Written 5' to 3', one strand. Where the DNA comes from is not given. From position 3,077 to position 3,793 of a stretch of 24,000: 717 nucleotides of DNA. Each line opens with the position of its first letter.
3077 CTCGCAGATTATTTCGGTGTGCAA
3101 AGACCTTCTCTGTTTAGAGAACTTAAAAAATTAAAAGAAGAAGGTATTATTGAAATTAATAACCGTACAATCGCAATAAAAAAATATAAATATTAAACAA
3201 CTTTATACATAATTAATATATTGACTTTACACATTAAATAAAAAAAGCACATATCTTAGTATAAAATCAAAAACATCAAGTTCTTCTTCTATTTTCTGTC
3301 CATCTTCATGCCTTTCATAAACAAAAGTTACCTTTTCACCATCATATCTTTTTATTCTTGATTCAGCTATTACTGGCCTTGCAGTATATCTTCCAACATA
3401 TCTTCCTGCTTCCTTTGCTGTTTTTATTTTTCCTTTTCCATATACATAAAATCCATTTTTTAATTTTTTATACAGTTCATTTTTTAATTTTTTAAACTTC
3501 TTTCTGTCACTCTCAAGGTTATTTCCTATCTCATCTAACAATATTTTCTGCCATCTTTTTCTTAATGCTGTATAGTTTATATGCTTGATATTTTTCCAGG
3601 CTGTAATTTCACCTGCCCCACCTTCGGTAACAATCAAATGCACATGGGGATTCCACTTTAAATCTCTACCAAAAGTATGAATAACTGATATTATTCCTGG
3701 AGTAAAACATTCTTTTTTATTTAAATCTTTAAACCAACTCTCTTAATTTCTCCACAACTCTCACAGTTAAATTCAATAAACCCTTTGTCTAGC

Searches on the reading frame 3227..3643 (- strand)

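Call 86: search_protein_families(library=pfam, proteins=[window:3227-3643:-], max_evalue=0.001)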
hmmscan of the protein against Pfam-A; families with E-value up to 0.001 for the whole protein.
window:3227-3643:- (138 aa): 1 family
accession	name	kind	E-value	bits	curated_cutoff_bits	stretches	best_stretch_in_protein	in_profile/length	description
PF04986.18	Y2_Tnp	-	7.7e-18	65.6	20.9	1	1-134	19-161/183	Putative transposase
